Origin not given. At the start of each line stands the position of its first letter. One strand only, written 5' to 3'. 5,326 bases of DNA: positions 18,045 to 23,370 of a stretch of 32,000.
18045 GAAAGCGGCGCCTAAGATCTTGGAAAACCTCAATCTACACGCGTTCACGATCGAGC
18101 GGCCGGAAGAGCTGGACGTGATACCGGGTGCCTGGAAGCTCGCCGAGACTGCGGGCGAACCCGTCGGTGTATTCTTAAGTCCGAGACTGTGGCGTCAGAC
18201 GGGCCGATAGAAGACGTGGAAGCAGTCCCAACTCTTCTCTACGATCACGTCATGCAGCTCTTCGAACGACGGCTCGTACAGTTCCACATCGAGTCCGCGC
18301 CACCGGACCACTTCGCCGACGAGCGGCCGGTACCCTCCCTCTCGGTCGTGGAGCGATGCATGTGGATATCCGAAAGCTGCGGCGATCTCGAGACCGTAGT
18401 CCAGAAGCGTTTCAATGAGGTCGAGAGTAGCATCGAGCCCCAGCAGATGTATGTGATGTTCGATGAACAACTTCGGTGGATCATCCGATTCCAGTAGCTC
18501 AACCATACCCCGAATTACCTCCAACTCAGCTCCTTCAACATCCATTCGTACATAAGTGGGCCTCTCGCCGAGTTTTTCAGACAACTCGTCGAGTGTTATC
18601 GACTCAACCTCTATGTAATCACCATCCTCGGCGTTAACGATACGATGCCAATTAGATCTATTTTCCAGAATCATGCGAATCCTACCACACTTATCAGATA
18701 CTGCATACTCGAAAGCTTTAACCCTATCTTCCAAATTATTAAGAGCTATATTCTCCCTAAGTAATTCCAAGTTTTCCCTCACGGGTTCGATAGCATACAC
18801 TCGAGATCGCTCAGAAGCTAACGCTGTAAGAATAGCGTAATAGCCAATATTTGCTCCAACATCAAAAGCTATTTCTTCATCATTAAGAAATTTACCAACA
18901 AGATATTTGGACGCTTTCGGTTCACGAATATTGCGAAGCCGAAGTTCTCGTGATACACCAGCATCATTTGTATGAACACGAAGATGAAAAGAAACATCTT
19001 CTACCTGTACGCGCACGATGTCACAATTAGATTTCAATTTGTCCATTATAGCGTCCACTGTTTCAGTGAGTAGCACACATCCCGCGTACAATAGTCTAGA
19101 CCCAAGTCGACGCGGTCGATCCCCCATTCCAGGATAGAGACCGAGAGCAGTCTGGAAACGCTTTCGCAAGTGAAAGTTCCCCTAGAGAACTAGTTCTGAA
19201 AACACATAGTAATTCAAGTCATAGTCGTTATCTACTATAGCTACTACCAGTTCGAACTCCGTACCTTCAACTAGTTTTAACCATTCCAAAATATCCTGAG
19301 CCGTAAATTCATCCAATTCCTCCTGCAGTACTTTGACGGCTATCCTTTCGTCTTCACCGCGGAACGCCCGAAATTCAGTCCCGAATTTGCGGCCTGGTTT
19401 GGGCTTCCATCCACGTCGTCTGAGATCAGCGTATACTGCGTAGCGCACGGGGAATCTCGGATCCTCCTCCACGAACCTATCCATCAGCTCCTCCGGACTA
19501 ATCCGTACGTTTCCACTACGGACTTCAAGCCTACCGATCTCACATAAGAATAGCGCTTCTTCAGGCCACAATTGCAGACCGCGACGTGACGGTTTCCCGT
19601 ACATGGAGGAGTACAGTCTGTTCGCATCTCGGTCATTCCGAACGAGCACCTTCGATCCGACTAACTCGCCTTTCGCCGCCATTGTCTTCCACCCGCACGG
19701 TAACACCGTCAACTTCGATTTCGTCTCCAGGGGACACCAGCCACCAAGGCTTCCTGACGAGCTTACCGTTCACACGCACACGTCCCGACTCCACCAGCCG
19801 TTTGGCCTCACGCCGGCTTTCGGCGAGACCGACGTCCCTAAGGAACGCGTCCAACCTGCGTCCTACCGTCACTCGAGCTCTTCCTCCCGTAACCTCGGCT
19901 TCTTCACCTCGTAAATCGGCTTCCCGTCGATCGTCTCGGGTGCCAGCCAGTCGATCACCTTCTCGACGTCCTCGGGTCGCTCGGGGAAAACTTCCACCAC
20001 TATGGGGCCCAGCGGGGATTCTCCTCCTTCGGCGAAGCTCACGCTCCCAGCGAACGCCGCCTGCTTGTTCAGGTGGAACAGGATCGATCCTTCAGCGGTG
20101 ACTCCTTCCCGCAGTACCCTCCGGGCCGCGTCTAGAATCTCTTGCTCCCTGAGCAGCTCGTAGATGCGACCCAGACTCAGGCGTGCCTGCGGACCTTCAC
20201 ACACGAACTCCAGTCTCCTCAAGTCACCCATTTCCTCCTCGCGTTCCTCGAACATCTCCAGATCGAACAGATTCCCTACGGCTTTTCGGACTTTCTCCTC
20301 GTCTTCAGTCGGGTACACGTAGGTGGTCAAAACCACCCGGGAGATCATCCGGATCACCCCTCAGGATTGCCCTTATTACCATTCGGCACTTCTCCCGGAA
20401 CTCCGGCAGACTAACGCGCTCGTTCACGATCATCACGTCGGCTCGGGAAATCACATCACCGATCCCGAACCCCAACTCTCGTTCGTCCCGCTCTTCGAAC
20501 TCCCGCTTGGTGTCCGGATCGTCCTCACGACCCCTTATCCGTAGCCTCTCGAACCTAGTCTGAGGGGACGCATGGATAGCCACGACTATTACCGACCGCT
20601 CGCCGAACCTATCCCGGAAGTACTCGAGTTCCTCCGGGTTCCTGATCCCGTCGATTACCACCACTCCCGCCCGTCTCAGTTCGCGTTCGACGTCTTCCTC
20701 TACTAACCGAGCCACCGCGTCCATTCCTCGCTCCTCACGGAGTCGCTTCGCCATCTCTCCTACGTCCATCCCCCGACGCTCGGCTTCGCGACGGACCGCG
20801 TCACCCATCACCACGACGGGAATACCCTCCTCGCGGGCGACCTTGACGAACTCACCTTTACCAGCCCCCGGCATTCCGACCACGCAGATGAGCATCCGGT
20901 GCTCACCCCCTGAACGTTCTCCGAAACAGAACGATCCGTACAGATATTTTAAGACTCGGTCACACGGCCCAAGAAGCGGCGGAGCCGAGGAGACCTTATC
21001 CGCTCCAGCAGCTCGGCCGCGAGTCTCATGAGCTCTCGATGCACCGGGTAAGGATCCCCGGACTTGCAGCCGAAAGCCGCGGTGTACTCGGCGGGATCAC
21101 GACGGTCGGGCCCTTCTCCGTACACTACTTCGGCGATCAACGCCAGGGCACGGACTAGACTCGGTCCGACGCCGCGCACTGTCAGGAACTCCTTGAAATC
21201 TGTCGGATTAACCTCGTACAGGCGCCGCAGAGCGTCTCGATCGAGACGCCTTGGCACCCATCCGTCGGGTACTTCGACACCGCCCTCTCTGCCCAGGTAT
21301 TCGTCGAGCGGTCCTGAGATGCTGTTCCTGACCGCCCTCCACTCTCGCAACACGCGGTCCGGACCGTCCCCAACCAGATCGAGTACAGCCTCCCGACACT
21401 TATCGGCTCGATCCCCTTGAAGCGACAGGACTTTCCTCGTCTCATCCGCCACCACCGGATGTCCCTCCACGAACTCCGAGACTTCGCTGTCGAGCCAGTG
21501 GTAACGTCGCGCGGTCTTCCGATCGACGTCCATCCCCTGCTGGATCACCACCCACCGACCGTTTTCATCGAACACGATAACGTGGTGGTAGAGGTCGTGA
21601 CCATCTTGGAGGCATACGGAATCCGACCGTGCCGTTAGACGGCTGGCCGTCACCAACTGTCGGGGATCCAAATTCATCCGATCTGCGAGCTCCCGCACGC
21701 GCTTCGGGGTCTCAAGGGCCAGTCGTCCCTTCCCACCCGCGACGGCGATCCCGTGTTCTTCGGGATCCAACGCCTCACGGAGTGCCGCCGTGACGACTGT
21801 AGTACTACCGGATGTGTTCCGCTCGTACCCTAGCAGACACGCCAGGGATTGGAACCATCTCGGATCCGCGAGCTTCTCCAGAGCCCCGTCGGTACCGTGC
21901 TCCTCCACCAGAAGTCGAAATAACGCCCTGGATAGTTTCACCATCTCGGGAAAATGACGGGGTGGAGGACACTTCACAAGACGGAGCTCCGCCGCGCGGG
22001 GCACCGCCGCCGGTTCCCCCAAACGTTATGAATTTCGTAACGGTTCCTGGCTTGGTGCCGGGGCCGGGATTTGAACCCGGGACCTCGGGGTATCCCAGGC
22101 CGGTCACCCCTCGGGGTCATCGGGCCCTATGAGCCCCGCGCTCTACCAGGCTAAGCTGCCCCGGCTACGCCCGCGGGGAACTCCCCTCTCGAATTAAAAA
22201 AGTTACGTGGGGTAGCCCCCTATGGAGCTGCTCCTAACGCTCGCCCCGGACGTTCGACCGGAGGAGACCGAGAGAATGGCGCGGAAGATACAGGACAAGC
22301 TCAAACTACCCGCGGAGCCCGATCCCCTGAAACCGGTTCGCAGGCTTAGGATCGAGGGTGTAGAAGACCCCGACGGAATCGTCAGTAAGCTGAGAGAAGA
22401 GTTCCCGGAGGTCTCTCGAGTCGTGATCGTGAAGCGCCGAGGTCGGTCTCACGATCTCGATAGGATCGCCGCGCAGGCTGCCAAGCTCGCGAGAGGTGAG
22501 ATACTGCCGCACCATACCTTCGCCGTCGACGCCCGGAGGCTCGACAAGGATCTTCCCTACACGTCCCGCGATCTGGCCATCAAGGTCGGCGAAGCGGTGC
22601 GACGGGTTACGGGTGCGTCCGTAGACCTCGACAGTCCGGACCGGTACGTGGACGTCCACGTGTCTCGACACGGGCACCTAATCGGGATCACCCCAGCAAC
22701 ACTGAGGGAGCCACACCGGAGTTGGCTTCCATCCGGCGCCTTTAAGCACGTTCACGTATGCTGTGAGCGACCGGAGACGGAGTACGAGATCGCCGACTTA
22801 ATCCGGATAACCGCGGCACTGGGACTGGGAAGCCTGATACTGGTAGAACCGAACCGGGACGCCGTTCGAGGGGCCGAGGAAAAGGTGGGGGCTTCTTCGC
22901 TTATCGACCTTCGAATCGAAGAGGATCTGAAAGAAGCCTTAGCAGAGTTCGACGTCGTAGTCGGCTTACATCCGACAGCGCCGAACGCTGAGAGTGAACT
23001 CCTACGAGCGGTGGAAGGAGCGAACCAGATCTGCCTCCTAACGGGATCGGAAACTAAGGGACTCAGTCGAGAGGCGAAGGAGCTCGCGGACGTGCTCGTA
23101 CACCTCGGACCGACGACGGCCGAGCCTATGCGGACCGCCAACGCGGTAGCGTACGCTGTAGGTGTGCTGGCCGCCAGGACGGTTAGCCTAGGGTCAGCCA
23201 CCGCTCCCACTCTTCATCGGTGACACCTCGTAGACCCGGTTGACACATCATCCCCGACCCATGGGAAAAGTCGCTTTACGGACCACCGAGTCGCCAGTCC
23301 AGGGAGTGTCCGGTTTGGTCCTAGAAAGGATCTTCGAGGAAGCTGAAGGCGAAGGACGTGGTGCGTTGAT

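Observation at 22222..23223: THUMP-SPOUT fusion: a predicted tRNA methyltransferase architecture with no characterised member that I know of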

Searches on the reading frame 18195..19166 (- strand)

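Call 65: search_protein_families(library=pfam, proteins=[window:18195-19166:-], max_evalue=0.001)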
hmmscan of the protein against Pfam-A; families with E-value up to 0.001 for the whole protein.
window:18195-19166:- (323 aa): 3 families
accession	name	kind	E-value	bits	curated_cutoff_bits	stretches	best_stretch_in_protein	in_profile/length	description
PF05050.19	Methyltransf_21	-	1.4e-21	77.8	22.7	1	102-258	1-170/173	Methyltransferase FkbM domain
PF02475.24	TRM5-TYW2_MTfase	-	3.2e-10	40.7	28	1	90-156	30-96/164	TRM5/TYW2 methyltransferase domain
PF05575.17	V_cholerae_RfbT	-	3e-06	27.2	27.9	1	96-235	79-224/286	Vibrio cholerae RfbT protein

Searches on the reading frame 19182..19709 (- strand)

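Call 65: search_protein_families(library=pfam, proteins=[window:19182-19709:-], max_evalue=0.001)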
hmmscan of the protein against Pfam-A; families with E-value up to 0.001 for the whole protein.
window:19182-19709:- (175 aa): 3 families
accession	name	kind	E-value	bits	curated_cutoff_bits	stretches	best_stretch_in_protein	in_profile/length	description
PF01974.23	tRNA_int_endo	-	3.7e-19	69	27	1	86-167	1-85/85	tRNA intron endonuclease, catalytic C-terminal domain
PF02778.19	tRNA_int_endo_N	-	5e-19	68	21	1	13-76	2-67/67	tRNA intron endonuclease, N-terminal domain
PF12928.12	tRNA_int_end_N2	-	0.00011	22.6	24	1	37-64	40-68/69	tRNA-splicing endonuclease subunit sen54 N-term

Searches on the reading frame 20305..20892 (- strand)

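Call 65: search_protein_families(library=pfam, proteins=[window:20305-20892:-], max_evalue=0.001)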
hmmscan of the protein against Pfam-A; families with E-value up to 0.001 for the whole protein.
window:20305-20892:- (195 aa): 4 families
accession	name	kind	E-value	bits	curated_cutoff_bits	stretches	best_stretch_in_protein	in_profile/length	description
PF13207.12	AAA_17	-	1.1e-15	58.6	27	1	5-130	1-133/136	AAA domain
PF13238.12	AAA_18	-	4.8e-15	56.6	29.4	1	2-131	1-121/128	AAA domain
PF13671.12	AAA_33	-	3e-08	34.5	27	1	1-128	1-126/143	AAA domain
PF00406.28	ADK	-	4.7e-05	24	26.8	1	4-124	1-123/151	Adenylate kinase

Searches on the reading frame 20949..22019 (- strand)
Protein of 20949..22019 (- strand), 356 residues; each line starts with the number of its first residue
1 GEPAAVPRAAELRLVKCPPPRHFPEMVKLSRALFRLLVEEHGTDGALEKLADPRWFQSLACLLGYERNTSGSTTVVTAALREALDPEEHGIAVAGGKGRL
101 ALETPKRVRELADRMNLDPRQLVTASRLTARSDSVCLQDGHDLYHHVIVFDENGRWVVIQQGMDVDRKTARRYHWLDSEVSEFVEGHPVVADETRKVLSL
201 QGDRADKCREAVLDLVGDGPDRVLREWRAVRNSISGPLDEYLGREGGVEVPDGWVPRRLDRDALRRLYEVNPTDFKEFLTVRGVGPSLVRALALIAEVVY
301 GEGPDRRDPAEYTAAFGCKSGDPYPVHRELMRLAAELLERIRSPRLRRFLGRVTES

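Call 65: search_protein_families(library=pfam, proteins=[window:20949-22019:-], max_evalue=0.001)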
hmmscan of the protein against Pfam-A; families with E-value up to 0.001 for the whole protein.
window:20949-22019:- (356 aa): 1 family
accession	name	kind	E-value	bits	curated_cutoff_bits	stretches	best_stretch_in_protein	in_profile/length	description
PF05559.16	DUF763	-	6.2e-97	325.1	35.5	1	10-326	3-319/319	Protein of unknown function (DUF763)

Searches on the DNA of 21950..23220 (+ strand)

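Call 24: search_rna_families(source=window, start=21950, end=22300, threshold=evalue, max_evalue=0.01, show_alignments=1)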
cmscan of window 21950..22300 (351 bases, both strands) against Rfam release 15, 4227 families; matches with E-value up to 0.01: 1.
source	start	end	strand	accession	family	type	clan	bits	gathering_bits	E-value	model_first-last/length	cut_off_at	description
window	22056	22165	-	RF00005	tRNA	Gene; tRNA;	CL00001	52.2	29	1.4e-10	1-71/71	no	tRNA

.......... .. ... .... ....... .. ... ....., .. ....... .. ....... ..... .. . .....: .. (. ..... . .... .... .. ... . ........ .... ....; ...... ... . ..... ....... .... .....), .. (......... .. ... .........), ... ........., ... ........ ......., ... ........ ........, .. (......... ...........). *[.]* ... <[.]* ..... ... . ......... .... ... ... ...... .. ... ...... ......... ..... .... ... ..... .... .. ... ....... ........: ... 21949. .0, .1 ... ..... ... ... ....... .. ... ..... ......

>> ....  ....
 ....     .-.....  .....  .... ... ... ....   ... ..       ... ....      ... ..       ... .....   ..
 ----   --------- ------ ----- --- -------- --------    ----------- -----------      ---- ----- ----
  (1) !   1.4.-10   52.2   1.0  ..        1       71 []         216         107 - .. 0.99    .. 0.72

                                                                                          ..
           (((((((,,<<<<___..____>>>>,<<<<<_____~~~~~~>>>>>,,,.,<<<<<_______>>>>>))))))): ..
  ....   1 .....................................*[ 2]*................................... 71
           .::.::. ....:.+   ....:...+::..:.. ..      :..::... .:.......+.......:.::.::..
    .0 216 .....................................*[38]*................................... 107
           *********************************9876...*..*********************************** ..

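Call 44: search_rna_families(sources=[L001, L002, L003, L004, L005, L006, L007, L008, L012], threshold=gathering)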
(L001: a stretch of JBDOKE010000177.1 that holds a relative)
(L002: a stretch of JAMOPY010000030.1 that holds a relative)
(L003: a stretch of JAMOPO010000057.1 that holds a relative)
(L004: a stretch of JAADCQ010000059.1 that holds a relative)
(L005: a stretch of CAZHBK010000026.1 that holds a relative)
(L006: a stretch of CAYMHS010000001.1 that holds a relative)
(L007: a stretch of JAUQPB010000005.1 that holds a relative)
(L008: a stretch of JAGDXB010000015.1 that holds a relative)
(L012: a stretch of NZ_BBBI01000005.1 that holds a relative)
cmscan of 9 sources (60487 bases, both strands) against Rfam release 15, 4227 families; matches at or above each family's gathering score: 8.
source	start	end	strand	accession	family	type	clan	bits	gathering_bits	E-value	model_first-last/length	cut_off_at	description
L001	5725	5799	+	RF00005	tRNA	Gene; tRNA;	CL00001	68.4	29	8.3e-13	1-71/71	no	tRNA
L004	3432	3506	+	RF00005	tRNA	Gene; tRNA;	CL00001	68.4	29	8.3e-13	1-71/71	no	tRNA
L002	5732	5806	+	RF00005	tRNA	Gene; tRNA;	CL00001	68.3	29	8.8e-13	1-71/71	no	tRNA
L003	5727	5801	+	RF00005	tRNA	Gene; tRNA;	CL00001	68.3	29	8.8e-13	1-71/71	no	tRNA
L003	2825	2937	-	RF00005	tRNA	Gene; tRNA;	CL00001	52.3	29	2.2e-08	1-71/71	no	tRNA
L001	2822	2936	-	RF00005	tRNA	Gene; tRNA;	CL00001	51.6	29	3.5e-08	1-71/71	no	tRNA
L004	1395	1516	-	RF00005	tRNA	Gene; tRNA;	CL00001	51.6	29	3.4e-08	1-71/71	no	tRNA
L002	2822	2936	-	RF00005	tRNA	Gene; tRNA;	CL00001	49.2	29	1.5e-07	1-71/71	no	tRNA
